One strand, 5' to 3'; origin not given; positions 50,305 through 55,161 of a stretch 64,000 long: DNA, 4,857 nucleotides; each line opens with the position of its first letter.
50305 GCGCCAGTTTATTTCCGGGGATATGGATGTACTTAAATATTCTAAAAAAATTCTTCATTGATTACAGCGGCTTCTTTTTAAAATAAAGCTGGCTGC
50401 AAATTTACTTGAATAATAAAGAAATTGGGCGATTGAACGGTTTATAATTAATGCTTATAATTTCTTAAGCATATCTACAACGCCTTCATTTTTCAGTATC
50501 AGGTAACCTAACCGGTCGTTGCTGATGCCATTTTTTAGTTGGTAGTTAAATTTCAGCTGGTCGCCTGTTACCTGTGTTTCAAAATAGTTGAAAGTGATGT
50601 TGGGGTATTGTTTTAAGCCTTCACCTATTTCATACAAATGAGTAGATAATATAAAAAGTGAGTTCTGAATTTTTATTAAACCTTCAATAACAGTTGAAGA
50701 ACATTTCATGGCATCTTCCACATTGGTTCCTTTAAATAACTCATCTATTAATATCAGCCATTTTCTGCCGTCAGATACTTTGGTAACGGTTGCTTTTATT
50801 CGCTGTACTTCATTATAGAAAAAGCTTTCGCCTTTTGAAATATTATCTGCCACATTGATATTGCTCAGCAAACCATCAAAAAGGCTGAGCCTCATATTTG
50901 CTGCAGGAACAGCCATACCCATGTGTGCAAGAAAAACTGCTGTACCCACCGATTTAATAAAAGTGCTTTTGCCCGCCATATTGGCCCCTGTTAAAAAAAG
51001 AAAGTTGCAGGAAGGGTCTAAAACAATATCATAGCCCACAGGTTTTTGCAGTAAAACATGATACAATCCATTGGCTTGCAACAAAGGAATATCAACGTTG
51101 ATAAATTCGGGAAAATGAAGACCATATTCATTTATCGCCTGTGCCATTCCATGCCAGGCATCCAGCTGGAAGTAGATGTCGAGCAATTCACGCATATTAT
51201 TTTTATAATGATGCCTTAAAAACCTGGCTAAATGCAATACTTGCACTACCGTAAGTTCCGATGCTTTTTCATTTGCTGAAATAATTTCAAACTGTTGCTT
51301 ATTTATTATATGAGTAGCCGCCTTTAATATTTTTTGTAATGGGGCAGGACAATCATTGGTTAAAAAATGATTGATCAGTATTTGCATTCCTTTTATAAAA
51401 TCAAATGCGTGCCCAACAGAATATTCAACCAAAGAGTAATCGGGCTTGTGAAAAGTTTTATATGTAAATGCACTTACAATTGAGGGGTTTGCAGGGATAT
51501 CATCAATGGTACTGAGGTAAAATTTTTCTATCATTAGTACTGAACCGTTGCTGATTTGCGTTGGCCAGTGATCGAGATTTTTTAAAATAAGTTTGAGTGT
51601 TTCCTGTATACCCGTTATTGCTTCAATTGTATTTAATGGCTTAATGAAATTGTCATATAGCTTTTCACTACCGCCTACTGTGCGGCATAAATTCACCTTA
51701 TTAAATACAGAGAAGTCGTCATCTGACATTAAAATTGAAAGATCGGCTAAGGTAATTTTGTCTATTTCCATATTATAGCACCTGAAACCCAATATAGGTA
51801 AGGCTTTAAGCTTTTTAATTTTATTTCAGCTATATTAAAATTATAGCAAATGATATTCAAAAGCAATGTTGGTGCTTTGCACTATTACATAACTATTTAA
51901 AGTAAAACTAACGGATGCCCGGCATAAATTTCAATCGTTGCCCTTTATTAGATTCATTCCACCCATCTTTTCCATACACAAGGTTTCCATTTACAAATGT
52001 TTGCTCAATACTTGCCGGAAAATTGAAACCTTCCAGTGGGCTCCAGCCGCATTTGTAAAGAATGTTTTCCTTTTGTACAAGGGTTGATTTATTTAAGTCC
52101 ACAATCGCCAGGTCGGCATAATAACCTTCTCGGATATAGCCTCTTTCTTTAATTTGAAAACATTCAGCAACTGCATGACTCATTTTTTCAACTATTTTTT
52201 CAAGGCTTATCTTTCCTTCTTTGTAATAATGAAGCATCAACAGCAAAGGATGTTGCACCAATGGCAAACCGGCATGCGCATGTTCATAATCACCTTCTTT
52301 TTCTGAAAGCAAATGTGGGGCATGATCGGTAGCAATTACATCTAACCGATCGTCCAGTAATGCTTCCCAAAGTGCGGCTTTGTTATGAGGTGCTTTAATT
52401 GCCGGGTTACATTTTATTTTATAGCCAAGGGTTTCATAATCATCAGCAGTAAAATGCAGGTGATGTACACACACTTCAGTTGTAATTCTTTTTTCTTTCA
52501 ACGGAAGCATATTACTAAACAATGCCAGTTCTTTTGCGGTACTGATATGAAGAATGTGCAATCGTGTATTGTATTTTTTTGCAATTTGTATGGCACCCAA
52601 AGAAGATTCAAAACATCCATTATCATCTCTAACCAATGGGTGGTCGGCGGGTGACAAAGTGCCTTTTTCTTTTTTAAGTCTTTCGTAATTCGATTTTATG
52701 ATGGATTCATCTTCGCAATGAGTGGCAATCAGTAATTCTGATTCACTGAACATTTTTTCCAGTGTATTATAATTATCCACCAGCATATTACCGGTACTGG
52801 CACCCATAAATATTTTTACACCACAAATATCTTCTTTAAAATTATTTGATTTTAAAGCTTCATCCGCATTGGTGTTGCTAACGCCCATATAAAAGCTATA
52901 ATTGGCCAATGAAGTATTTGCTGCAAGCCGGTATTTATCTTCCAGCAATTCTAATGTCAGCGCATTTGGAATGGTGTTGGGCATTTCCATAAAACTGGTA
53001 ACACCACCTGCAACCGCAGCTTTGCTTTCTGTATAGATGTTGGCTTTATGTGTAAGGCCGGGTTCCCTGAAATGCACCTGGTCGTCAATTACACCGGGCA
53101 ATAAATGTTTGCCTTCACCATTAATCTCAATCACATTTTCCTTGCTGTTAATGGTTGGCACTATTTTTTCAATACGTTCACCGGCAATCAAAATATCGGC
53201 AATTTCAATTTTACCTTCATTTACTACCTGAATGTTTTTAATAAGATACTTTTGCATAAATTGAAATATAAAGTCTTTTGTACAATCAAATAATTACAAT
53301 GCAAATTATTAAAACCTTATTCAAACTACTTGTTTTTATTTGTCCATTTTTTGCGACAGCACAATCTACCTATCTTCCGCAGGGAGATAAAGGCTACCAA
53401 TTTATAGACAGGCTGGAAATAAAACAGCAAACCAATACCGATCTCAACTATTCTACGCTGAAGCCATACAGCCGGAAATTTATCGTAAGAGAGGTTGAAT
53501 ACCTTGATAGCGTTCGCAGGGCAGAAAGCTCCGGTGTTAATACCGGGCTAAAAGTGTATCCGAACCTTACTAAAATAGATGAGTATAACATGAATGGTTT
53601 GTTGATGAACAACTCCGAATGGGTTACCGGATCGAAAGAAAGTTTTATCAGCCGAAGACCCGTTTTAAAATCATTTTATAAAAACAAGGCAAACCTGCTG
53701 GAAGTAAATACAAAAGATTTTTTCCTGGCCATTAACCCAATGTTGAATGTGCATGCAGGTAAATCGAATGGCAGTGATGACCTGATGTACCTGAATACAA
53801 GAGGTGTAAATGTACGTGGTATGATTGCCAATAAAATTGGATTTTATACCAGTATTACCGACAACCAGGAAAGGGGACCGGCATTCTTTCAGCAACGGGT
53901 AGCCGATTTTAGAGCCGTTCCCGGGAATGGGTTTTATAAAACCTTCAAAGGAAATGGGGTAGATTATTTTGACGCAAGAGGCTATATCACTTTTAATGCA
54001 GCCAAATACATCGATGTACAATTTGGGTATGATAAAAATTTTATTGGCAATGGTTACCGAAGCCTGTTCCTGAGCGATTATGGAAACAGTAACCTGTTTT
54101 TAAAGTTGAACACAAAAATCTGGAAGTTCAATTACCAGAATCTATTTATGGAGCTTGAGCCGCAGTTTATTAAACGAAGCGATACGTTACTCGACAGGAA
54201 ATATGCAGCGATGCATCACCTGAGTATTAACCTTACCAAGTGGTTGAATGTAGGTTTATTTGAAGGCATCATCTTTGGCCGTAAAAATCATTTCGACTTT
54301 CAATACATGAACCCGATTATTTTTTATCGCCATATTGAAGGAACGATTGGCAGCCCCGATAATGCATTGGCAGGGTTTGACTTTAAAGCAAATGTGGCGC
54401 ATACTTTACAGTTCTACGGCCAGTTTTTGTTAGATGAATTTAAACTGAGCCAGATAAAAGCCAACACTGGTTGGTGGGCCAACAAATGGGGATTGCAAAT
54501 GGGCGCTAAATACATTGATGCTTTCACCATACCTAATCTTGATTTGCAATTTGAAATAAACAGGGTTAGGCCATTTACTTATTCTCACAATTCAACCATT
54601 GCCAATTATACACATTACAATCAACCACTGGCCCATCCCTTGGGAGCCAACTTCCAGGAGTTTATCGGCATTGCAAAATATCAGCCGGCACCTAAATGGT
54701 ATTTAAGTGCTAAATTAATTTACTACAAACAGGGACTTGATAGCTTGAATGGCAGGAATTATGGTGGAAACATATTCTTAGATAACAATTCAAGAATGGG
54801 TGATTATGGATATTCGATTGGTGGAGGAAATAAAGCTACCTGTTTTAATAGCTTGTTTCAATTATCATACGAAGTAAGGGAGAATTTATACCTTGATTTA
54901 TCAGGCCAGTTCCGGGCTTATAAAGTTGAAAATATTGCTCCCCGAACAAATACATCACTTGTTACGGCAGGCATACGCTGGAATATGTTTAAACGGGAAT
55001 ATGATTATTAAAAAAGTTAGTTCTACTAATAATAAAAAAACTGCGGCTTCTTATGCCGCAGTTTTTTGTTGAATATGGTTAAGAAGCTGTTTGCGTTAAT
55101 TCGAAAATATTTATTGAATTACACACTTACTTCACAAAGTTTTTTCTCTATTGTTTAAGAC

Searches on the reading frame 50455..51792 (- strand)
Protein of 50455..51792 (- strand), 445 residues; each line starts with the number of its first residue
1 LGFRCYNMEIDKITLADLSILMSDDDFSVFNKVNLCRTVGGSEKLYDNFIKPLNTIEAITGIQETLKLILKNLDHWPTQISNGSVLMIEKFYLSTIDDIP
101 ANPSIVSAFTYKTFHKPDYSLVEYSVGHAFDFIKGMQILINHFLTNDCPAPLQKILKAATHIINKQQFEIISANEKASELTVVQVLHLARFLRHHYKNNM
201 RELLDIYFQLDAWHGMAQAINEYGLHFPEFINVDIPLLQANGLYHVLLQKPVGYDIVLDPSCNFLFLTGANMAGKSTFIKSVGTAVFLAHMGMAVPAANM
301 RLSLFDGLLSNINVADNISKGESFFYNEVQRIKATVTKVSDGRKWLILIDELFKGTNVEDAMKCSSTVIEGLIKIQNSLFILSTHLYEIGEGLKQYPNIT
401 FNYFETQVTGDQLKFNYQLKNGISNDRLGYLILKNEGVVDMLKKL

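Call 73: search_protein_families(library=pfam, proteins=[window:50455-51792:-], max_evalue=0.0001)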
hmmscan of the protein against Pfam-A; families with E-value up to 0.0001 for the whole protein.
window:50455-51792:- (445 aa): 2 families
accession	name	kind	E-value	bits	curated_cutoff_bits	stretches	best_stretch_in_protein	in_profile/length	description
PF00488.27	MutS_V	-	7.1e-33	114.6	30.2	1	266-431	2-165/188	MutS domain V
PF01983.22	CofC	-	6.4e-05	22.7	22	0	230-328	93-187/217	Guanylyl transferase CofC like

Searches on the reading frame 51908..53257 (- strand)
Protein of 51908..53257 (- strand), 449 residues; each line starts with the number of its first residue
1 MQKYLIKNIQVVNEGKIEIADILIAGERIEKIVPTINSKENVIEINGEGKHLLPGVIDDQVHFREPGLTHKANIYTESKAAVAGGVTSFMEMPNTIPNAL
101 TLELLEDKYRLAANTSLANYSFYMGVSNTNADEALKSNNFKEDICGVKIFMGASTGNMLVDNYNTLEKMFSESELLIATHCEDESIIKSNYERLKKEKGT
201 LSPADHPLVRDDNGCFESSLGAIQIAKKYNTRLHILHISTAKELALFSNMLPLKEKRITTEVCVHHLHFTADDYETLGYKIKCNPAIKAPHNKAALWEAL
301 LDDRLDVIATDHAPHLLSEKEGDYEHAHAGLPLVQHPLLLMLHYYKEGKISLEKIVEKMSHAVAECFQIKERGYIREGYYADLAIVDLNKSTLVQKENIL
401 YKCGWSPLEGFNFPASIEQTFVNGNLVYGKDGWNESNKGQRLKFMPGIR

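Call 73: search_protein_families(library=pfam, proteins=[window:51908-53257:-], max_evalue=0.0001)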
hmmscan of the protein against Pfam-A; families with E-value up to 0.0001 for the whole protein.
window:51908-53257:- (449 aa): 2 families
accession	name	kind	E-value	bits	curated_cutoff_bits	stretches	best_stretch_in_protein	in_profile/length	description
PF01979.26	Amidohydro_1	-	2.3e-18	67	25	1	52-427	2-345/345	Amidohydrolase family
PF07969.17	Amidohydro_3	-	1.2e-05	25.4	29.7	1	347-428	404-472/472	Amidohydrolase family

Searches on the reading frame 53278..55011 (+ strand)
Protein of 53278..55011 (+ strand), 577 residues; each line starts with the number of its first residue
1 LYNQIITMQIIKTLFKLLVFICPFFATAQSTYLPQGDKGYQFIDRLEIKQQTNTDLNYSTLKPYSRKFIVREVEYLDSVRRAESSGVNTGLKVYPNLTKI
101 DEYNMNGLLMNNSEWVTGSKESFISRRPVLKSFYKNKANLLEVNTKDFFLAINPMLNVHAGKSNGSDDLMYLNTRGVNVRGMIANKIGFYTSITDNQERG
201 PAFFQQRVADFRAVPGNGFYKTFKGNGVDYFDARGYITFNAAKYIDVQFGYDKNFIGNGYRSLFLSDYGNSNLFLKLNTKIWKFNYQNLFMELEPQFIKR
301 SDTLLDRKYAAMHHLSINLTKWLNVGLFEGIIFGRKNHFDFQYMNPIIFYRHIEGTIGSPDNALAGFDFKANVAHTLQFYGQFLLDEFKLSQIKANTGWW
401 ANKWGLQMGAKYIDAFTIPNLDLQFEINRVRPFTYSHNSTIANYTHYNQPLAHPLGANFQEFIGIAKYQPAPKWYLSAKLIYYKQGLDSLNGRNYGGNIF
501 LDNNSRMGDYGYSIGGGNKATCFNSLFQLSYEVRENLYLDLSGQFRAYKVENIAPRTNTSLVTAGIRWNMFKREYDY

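Call 73: search_protein_families(library=pfam, proteins=[window:53278-55011:+], max_evalue=0.0001)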
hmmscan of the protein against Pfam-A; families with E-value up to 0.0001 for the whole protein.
window:53278-55011:+ (577 aa): 1 family
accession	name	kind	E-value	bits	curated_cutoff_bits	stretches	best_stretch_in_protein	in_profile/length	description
PF14052.12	Caps_assemb_Wzi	-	1e-10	41.6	30.1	1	305-555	148-385/392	Capsule assembly protein Wzi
